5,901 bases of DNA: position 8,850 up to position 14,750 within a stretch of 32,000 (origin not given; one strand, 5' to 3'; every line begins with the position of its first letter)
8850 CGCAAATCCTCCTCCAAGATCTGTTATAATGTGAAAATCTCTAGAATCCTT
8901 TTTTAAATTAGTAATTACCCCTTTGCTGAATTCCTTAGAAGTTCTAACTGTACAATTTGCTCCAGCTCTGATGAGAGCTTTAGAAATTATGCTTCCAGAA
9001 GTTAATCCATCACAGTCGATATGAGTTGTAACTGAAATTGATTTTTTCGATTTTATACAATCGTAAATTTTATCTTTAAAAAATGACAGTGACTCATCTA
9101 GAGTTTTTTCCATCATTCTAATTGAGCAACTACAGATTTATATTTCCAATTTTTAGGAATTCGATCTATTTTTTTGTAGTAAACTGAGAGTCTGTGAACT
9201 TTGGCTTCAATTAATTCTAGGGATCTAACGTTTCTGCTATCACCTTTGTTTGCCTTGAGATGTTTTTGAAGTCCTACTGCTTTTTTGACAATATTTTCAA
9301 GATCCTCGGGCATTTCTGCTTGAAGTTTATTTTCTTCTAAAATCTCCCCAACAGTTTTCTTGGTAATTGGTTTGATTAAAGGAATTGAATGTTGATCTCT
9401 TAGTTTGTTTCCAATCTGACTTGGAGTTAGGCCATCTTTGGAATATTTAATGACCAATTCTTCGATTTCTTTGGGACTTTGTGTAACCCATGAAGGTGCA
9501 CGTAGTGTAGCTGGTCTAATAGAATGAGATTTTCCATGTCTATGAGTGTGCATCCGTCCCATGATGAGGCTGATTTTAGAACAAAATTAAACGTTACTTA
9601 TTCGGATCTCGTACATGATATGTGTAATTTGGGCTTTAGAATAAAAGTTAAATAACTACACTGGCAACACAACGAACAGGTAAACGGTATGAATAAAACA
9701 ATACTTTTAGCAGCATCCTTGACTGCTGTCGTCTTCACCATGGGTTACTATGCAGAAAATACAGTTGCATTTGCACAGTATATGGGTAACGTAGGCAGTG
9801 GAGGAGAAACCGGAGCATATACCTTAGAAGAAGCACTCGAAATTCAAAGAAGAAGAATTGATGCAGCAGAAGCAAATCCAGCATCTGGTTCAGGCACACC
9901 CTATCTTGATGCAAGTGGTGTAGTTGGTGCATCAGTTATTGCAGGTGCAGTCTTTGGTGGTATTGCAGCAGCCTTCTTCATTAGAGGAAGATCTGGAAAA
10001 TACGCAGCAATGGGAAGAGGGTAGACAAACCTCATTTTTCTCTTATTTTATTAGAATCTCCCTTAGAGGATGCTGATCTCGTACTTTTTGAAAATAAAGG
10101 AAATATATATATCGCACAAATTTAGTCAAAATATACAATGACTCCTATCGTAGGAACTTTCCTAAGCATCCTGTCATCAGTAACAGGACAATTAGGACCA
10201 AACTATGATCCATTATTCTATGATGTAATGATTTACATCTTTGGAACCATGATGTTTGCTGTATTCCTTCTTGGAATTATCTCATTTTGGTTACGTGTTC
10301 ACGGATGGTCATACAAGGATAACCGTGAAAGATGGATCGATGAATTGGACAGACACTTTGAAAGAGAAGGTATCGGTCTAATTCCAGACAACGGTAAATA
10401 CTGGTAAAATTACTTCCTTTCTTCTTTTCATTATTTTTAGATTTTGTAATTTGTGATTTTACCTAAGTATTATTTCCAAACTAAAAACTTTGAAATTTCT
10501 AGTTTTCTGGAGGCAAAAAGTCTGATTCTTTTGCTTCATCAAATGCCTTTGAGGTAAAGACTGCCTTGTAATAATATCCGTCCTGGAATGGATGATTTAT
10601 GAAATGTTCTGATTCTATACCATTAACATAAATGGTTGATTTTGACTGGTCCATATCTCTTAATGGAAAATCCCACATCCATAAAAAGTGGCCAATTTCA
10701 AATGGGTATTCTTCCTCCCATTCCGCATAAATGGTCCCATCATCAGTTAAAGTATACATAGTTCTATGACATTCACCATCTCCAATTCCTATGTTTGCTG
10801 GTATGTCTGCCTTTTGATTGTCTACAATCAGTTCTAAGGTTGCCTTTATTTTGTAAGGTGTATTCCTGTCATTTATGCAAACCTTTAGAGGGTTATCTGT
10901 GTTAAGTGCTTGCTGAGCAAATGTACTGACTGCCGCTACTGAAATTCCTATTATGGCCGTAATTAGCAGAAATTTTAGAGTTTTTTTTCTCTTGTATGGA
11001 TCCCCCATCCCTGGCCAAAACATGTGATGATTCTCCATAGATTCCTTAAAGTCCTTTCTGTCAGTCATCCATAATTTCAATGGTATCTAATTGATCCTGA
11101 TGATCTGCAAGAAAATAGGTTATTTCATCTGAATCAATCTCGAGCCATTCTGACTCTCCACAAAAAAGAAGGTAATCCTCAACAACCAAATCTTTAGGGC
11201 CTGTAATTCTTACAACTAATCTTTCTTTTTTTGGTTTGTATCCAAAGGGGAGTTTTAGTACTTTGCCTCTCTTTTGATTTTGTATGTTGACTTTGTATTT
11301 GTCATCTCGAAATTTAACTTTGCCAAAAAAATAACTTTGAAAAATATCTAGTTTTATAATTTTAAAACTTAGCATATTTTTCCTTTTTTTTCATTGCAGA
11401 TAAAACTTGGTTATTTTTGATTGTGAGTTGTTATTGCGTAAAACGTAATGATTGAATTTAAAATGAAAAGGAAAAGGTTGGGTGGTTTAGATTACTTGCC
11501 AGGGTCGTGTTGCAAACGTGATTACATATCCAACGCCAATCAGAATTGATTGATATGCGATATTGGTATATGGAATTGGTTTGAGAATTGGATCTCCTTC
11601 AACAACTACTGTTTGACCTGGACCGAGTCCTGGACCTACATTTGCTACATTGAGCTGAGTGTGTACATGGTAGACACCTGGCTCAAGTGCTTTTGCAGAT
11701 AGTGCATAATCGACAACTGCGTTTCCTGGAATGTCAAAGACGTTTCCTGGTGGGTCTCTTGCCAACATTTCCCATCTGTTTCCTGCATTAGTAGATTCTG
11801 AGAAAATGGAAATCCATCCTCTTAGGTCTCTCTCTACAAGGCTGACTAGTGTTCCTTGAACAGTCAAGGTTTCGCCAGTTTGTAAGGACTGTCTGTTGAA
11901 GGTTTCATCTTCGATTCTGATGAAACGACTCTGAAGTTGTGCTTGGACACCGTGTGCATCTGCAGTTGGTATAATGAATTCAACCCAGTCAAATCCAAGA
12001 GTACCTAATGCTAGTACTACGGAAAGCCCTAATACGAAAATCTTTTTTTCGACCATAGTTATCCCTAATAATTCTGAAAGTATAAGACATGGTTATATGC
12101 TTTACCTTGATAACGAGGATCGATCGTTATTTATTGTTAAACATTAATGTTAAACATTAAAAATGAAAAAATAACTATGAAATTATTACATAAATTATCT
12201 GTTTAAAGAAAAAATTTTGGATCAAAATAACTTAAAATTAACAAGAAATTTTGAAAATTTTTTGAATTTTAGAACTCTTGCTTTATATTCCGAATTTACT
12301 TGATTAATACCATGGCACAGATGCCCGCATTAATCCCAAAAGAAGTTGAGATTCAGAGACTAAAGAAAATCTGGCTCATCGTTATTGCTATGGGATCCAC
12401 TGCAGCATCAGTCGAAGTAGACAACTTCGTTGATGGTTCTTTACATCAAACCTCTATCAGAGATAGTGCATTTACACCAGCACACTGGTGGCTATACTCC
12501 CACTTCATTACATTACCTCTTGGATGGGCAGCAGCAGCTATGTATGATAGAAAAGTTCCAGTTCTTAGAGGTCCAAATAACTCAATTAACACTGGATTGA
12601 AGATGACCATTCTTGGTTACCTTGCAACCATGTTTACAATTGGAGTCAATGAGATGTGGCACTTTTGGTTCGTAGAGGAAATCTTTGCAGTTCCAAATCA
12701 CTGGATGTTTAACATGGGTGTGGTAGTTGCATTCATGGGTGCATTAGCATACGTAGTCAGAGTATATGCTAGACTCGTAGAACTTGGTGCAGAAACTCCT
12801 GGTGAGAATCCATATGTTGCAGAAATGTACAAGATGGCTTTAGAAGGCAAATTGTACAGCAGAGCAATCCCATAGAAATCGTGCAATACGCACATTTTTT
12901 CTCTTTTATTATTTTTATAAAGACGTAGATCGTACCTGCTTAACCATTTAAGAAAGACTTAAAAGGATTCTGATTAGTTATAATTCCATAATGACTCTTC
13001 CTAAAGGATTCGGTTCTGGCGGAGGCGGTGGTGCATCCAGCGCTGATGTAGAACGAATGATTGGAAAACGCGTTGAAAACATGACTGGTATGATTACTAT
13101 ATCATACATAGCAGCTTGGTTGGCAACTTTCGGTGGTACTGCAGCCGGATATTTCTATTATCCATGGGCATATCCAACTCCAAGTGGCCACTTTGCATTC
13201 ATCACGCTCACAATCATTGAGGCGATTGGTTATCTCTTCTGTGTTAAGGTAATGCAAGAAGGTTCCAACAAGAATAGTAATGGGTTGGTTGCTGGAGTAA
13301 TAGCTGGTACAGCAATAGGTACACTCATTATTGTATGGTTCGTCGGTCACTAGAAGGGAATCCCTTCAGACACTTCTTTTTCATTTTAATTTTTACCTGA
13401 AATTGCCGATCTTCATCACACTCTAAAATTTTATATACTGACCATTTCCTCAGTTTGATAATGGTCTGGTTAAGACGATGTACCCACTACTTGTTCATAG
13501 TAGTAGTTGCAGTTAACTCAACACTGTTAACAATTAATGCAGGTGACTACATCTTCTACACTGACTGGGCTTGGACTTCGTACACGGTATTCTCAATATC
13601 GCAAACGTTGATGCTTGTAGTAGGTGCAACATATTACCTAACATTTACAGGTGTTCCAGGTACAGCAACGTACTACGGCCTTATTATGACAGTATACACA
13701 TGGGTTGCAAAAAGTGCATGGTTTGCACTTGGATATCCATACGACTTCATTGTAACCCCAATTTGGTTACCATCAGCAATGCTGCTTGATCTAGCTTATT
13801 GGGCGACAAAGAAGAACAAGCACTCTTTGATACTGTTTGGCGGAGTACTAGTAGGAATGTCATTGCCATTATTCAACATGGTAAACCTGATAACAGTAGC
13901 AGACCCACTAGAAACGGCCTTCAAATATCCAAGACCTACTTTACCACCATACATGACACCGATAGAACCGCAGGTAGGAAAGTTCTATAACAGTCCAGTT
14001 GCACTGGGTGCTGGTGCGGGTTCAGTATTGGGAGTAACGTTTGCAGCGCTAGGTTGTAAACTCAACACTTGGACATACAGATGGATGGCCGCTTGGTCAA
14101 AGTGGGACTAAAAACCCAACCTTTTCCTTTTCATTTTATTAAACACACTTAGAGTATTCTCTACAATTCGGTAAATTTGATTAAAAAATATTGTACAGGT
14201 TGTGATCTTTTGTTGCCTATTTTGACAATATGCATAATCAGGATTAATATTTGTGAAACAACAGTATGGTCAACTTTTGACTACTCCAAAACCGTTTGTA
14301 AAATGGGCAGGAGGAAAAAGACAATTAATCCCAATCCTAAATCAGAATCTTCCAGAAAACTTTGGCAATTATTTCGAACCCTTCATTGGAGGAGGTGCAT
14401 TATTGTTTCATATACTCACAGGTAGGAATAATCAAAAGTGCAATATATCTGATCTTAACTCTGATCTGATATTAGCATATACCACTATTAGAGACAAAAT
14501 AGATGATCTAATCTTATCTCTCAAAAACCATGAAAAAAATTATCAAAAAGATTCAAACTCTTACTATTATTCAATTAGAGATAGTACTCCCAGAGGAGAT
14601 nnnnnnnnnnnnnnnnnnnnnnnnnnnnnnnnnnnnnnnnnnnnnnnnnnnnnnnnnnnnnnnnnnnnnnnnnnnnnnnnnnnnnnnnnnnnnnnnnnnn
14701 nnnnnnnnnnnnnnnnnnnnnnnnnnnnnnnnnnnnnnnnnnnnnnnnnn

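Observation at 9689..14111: Extended AMO neighbourhood: two small membrane ORFs beside amoB/amoC-amoX-amoA look like additional AMO subunits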

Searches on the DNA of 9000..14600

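Call 73: search_rna_families(source=window, start=9000, end=14600, threshold=evalue, max_evalue=1)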
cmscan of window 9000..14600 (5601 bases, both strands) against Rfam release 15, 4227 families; matches with E-value up to 1: 1.
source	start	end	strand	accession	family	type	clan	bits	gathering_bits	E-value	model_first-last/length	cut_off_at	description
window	10556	10622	+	RF01952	SOX2OT_exon2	Gene; lncRNA;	-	21.5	45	0.13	1-69/69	no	SOX2 overlapping transcript exon 2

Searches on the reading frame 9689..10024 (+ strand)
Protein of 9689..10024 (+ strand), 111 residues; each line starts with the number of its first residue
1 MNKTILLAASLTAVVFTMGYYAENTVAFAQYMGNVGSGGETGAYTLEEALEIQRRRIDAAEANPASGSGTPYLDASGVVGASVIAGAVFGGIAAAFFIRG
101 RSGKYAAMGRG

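Call 3: search_protein_families(library=pfam, proteins=[window:9689-10024:+], max_evalue=1)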
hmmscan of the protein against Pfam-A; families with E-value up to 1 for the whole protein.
window:9689-10024:+ (111 aa): 1 family
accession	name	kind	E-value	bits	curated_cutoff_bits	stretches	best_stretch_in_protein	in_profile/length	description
PF19942.4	DUF6404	-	0.31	11.9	27.6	1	75-101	78-104/115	Family of unknown function (DUF6404)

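Call 4: search_protein_families(library=ncbifam, proteins=[window:9689-10024:+], max_evalue=1)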
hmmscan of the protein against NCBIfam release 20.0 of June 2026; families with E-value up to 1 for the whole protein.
window:9689-10024:+ (111 aa): 0 families

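Call 7: search_solved_structures(query=window:9689-10024:+, max_evalue=1, show_alignments=2)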
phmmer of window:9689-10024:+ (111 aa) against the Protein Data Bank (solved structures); distinct sequences matched with E-value up to 1: 0.

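Call 13: find_homologous_proteins(query=window:9689-10024:+)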
Query window:9689-10024:+ (111 aa): 1239 proteins with E <= 0.001 among 1325 candidates; the best 120 are listed.
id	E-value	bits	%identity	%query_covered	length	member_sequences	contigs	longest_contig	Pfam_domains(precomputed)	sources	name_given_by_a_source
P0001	3.3e-61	222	99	100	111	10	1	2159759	-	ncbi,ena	-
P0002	1.5e-56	207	95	100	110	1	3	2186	-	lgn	-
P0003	1.8e-56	207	95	100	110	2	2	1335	-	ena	-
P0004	4.5e-56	205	94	100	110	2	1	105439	-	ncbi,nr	ncbi:MAG: hypothetical protein K5793_07130 [Nitrosarchaeum sp.]|nr:hypothetical protein [Nitrosarcha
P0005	8.5e-56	204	95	100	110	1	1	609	-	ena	-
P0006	9.4e-56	204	93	100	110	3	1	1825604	-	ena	-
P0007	1.2e-55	204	93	100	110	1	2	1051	-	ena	-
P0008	2.0e-55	203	93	100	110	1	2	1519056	-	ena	-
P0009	2.1e-55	203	92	100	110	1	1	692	-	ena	-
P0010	2.7e-55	203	94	100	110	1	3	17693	-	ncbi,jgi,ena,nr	ncbi:MAG: hypothetical protein OEL69_05780 [Nitrosopumilus sp.]|jgi:hypothetical protein|nr:hypothet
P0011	3.1e-55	203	92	100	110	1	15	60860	-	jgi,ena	-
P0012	3.4e-55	202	92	100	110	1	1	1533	-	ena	-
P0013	3.6e-55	202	93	100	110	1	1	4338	-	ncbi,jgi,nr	ncbi:MAG: hypothetical protein OEM18_06620 [Nitrosopumilus sp.]|nr:hypothetical protein [Nitrosopumi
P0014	4.1e-55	202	91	100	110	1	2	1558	-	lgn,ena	-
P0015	5.1e-55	202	93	100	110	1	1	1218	-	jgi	-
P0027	8.7e-54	198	90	100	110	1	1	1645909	-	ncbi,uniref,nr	ncbi:hypothetical protein NsoK4_00760 [Nitrosopumilus sp. K4]|uniref:hypothetical protein n=1 Tax=Ni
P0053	1.0e-50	188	86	100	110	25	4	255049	-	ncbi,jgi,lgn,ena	-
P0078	9.4e-50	185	85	100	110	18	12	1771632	-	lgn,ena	-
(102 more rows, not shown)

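Call 37: list_cluster_members(proteins=[L084:5381-5752:+, L082:5452-5766:+, L081:5497-5766:+, window:9689-10021:+, window:10138-10404:+, window:10499-11077:-, window:11061-11372:-, P0027, P0053, P0078])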
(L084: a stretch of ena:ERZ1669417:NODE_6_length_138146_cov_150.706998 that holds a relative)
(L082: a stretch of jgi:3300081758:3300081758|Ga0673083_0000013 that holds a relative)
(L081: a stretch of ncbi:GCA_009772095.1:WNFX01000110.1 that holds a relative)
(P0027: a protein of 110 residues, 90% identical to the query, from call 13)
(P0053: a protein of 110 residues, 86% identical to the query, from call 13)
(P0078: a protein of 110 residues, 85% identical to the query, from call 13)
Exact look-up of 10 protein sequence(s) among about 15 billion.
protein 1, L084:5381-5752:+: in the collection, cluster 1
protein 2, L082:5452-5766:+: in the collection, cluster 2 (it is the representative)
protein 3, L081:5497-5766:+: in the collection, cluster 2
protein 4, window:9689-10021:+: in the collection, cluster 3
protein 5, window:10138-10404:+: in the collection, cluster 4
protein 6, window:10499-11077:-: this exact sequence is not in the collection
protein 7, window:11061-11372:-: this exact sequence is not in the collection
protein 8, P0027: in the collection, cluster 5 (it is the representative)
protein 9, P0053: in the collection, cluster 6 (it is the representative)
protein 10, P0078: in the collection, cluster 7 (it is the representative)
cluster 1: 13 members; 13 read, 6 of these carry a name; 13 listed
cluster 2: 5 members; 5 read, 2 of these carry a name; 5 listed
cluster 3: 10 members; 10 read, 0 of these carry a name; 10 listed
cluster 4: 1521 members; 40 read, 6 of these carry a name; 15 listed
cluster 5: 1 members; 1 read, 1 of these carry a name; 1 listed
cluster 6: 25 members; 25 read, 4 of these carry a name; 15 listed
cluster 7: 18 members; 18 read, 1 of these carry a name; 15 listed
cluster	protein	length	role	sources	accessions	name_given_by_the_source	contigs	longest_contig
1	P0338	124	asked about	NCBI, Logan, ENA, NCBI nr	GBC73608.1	hypothetical protein HRbin04_01012 [archaeon HR04]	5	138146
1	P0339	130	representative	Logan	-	-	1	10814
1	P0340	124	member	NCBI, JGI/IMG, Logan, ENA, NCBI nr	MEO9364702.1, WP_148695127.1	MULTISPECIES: hypothetical protein [Candidatus Nitrosocaldus] | hypothetical protein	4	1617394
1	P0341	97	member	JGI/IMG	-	hypothetical protein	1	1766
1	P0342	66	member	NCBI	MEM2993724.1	MAG: hypothetical protein QXW54_03185, partial [Candidatus Nitrosocaldus sp.]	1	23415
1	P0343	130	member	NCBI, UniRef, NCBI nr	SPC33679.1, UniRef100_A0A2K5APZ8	conserved exported protein of unknown function [Candidatus Nitrosocaldus cavascurensis] | PDGLE domain-containing protein n=2 Tax=Candidatus Nitrosocaldaceae TaxID=1968910 ...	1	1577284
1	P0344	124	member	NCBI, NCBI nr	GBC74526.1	hypothetical protein HRbin05_00568 [archaeon HR05]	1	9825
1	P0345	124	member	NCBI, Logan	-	-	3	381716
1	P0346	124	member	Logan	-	-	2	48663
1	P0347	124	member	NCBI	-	-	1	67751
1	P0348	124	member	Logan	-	-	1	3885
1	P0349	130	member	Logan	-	-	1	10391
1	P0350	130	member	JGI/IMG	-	-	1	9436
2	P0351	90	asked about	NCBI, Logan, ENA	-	-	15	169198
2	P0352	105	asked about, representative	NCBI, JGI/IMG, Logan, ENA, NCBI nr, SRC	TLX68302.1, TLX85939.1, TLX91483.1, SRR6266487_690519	MAG: hypothetical protein E6K94_03610 [Thaumarchaeota archaeon] | hypothetical protein | MAG: hypothetical protein E6L03_04110 [Nitrososphaerota archaeon]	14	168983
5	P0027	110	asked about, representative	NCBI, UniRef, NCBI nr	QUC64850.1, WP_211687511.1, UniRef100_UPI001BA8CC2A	hypothetical protein NsoK4_00760 [Nitrosopumilus sp. K4] | hypothetical protein n=1 Tax=Nitrosopumilus sp. K4 TaxID=2795383 RepID=UPI001BA8CC2A | hypothetical protein [Nitrosopumilus sp. K4]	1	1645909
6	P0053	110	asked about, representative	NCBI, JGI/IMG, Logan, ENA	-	-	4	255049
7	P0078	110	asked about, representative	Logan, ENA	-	-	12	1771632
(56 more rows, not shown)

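Call 76: search_protein_families(library=pfam, alignment_id=A6, max_evalue=1)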
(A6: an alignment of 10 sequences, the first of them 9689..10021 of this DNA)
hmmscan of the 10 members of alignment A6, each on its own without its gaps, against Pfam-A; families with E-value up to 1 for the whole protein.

A. member 1, window:9689-10021:+ (111 aa): 1 family
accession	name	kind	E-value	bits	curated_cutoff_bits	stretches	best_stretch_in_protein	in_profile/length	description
PF19942.4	DUF6404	-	0.31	11.9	27.6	1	75-101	78-104/115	Family of unknown function (DUF6404)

B. families by the number of members that match (of 10 scanned): 7 families
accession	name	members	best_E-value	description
PF09534.15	Trp_oprn_chp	2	0.016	Tryptophan-associated transmembrane protein (Trp_oprn_chp)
PF19942.4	DUF6404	2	0.31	Family of unknown function (DUF6404)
PF13303.11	PTS_EIIC_2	1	0.052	Phosphotransferase system, EIIC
PF00698.26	Acyl_transf_1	1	0.067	Acyl transferase domain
PF14208.11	DUF4320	1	0.11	Domain of unknown function (DUF4320)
PF20712.2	CyanoTRADDas_TM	1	0.26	Cyanobacterial TRADD-N associated 2-Transmembrane domain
PF19733.4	DUF6223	1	0.86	Family of unknown function (DUF6223)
